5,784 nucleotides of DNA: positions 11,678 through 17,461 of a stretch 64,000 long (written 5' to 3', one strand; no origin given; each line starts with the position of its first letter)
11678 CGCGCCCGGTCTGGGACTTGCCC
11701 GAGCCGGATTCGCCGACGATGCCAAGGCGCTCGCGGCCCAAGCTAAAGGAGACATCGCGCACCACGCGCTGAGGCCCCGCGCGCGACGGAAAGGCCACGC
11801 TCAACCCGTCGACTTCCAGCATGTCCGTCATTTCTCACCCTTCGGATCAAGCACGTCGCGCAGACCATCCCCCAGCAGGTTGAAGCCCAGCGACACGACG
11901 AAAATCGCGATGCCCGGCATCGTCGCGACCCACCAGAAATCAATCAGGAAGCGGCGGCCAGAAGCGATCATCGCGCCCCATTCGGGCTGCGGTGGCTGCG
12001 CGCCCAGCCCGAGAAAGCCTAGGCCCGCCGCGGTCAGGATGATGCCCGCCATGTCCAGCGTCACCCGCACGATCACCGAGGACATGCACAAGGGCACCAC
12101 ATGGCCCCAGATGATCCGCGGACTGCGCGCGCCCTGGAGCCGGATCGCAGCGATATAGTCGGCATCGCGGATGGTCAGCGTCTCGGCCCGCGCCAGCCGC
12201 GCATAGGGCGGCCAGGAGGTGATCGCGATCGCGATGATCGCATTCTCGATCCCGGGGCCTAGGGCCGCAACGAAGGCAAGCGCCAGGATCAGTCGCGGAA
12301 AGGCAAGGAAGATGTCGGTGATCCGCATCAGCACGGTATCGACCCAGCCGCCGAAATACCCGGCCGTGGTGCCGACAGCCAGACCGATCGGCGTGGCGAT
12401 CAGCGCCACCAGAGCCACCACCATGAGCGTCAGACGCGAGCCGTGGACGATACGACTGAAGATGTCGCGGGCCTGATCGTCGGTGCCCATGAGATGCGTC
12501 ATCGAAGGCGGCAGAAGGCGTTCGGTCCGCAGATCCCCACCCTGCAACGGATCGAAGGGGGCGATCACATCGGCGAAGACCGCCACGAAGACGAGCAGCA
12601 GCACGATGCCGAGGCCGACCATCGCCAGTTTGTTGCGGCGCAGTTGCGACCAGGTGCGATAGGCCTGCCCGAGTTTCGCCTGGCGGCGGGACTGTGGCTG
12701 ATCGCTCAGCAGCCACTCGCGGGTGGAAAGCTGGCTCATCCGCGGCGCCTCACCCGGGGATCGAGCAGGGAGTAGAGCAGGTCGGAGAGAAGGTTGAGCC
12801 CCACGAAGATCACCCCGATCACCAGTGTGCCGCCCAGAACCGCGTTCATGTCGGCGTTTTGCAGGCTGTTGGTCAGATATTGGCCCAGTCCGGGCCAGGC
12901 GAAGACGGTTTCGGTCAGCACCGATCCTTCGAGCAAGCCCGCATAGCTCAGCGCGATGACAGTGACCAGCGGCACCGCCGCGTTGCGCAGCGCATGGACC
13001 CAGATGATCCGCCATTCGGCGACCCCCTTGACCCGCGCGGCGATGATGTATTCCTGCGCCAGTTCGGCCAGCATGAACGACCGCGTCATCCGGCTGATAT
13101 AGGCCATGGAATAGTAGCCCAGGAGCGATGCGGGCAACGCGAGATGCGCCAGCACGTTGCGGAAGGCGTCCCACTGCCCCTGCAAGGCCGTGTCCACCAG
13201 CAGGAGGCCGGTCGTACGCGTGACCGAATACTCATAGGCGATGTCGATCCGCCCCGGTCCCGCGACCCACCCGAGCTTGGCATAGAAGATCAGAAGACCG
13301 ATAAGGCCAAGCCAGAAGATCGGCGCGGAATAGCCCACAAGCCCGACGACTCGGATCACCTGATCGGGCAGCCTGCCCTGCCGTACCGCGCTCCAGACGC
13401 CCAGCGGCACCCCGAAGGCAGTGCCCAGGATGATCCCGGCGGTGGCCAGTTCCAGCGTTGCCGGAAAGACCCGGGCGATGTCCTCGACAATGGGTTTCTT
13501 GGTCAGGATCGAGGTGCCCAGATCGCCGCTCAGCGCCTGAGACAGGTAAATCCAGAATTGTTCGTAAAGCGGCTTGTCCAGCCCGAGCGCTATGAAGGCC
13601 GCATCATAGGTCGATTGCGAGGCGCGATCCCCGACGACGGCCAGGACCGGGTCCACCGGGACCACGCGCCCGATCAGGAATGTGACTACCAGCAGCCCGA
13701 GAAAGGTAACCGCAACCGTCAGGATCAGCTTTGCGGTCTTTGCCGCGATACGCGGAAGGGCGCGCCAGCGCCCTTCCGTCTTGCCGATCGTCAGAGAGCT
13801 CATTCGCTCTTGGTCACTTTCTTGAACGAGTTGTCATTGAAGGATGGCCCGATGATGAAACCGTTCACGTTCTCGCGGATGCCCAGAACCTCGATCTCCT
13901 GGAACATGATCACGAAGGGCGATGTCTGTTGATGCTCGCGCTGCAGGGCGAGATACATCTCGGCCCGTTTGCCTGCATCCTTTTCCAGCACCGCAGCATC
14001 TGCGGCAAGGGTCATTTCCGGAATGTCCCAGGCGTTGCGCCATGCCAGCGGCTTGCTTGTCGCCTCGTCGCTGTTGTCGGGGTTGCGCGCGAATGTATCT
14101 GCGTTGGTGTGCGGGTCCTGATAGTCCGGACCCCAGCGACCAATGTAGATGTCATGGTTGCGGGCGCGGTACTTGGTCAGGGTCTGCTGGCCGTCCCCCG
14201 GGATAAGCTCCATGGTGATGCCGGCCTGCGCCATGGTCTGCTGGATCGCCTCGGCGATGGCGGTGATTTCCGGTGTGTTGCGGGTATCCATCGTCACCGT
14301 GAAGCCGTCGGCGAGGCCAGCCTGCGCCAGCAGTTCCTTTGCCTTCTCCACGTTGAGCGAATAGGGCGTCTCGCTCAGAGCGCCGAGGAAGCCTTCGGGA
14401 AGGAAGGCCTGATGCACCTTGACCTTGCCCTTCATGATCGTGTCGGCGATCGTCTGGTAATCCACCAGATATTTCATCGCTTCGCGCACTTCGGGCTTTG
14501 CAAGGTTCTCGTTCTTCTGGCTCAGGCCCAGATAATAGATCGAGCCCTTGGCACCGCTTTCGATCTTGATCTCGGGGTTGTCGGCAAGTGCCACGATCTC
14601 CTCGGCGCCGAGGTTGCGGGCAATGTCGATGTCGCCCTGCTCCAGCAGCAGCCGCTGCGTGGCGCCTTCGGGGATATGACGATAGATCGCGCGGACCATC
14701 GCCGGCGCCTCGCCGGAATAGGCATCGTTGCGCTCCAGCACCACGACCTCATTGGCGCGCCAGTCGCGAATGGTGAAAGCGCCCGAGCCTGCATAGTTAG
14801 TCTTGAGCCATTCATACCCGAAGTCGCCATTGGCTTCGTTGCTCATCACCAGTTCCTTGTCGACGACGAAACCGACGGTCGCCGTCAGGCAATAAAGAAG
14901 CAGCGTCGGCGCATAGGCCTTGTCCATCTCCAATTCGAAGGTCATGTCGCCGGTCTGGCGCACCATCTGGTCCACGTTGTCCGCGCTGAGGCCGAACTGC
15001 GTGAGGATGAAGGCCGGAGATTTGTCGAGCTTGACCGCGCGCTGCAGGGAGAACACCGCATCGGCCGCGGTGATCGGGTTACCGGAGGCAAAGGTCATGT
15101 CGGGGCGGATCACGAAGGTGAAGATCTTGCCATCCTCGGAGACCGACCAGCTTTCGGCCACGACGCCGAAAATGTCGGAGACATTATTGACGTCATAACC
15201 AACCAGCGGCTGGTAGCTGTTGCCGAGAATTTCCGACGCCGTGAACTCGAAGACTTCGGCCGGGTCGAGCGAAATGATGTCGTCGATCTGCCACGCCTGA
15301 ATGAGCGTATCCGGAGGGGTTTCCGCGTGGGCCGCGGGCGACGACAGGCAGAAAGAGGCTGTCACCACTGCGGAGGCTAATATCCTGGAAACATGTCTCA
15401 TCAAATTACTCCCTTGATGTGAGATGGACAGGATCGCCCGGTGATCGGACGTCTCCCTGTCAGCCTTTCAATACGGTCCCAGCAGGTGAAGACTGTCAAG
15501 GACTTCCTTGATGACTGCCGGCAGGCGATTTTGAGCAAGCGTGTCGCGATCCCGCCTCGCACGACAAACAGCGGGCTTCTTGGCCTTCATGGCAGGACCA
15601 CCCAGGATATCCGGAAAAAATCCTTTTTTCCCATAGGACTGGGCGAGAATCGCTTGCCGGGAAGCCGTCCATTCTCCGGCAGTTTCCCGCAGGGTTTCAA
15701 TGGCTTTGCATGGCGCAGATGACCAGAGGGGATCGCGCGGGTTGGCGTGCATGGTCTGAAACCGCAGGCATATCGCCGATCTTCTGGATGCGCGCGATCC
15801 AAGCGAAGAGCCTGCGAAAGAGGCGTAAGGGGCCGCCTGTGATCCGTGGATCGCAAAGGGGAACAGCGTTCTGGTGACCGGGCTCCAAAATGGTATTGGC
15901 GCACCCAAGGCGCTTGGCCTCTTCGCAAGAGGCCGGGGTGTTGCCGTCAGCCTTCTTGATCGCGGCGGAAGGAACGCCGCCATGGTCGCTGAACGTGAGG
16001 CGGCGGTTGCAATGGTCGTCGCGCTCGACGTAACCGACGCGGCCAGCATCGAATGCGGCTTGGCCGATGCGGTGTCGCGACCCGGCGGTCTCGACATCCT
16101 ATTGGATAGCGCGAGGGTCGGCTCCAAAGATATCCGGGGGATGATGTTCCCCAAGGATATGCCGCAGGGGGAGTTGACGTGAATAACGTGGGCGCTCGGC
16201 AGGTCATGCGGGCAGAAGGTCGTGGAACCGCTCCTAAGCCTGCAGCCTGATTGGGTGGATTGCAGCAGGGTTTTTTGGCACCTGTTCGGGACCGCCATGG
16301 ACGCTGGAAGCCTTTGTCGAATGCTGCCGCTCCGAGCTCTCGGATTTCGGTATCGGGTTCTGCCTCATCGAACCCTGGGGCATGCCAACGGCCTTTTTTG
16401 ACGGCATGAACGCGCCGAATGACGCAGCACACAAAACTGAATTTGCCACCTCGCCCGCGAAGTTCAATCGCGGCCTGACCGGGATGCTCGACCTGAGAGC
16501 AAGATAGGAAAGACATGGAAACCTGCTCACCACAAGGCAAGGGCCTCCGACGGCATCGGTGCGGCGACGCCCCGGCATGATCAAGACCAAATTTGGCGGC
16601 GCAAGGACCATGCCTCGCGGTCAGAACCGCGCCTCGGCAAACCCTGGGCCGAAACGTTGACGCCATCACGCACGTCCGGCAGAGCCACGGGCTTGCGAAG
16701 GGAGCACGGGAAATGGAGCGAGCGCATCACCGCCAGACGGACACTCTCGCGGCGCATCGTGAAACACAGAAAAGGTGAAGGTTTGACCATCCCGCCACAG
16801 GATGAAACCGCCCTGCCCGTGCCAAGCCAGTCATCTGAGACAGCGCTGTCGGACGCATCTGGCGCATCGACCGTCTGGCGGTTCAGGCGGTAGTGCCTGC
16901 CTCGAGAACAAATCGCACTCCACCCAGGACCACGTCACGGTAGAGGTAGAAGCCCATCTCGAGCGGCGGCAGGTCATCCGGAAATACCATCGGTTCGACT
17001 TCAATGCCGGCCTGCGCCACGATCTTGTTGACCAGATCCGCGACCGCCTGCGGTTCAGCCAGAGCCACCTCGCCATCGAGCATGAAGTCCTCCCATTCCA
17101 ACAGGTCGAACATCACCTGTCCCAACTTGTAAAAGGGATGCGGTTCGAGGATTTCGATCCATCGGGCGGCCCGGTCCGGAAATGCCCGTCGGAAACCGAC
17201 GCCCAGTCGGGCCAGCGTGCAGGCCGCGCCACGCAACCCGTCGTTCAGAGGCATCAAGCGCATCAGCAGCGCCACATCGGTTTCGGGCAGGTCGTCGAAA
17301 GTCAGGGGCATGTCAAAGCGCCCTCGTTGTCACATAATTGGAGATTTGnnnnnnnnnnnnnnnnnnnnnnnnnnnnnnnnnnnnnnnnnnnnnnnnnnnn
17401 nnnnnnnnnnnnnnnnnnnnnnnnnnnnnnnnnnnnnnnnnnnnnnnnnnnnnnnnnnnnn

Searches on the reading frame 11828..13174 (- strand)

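Call 21: search_protein_families(library=pfam, proteins=[window:11828-13174:-], max_evalue=0.001)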
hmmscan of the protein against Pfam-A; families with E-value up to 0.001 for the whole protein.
window:11828-13174:- (448 aa): 2 families
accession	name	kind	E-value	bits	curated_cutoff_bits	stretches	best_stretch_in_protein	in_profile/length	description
PF00528.27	BPD_transp_1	-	2.2e-30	106.2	26.4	1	264-445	1-181/184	Binding-protein-dependent transport system inner membrane component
PF12911.12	OppC_N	-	1.4e-14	54.1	23.9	1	173-223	5-53/53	N-terminal TM domain of oligopeptide transport permease C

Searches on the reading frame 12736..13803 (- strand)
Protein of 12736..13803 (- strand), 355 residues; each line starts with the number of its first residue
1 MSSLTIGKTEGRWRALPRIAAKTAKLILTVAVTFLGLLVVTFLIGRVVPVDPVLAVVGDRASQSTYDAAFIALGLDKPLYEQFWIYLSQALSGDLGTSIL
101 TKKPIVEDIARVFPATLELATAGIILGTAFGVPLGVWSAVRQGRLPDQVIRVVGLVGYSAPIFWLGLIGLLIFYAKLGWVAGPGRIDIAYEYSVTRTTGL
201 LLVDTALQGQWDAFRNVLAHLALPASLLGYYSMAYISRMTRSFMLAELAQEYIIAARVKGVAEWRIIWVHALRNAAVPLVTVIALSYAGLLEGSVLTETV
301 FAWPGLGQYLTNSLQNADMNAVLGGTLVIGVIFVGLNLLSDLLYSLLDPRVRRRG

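Call 21: search_protein_families(library=pfam, proteins=[window:12736-13803:-], max_evalue=0.001)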
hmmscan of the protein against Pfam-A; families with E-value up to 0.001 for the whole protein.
window:12736-13803:- (355 aa): 2 families
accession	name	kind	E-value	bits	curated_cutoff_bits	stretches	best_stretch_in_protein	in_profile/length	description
PF00528.27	BPD_transp_1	-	2.4e-39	135.4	26.4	1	131-353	1-184/184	Binding-protein-dependent transport system inner membrane component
PF19300.4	BPD_transp_1_N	-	1.1e-08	35.7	23.8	1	27-119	9-113/114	Binding-prot-dependent transport system membrane comp, N-term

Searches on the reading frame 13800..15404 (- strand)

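Call 21: search_protein_families(library=pfam, proteins=[window:13800-15404:-], max_evalue=0.001)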
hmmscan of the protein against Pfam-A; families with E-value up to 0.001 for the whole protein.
window:13800-15404:- (534 aa): 1 family
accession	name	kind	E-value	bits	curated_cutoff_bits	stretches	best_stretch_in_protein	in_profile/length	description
PF00496.27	SBP_bac_5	-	6.5e-81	272.7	32.4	1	81-444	5-366/368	Bacterial extracellular solute-binding proteins, family 5 Middle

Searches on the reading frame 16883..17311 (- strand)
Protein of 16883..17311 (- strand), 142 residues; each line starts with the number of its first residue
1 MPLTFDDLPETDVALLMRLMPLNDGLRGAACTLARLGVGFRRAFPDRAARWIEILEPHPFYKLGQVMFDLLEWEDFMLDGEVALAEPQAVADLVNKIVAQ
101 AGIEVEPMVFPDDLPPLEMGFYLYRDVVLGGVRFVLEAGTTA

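Call 3: search_protein_families(library=pfam, proteins=[window:16883-17311:-], max_evalue=1)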
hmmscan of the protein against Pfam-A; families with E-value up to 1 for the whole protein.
window:16883-17311:- (142 aa): 1 family
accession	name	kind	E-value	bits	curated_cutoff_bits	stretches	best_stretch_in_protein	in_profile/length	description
PF11649.13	T4_neck-protein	-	0.023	14.5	25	1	51-99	154-201/278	Virus neck protein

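Call 4: search_protein_families(library=ncbifam, proteins=[window:16883-17311:-], max_evalue=1)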
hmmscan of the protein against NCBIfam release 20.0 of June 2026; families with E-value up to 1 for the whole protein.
window:16883-17311:- (142 aa): 0 families

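Call 5: search_protein_families(library=padloc, proteins=[window:16883-17311:-], max_evalue=1)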
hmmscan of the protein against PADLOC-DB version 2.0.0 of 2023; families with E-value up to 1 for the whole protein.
window:16883-17311:- (142 aa): 0 families

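Call 6: search_protein_families(library=phrogs, proteins=[window:16883-17311:-], max_evalue=1)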
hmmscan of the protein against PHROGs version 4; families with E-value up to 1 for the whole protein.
window:16883-17311:- (142 aa): 1 family
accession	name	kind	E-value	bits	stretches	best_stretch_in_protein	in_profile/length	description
phrog_34485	-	unknown function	0.32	12.3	1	61-105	20-65/99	-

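Call 67: search_solved_structures(query=A11, max_evalue=10)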
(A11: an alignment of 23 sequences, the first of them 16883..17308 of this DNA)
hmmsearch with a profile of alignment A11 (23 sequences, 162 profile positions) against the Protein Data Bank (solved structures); distinct sequences matched with E-value up to 10: 0.
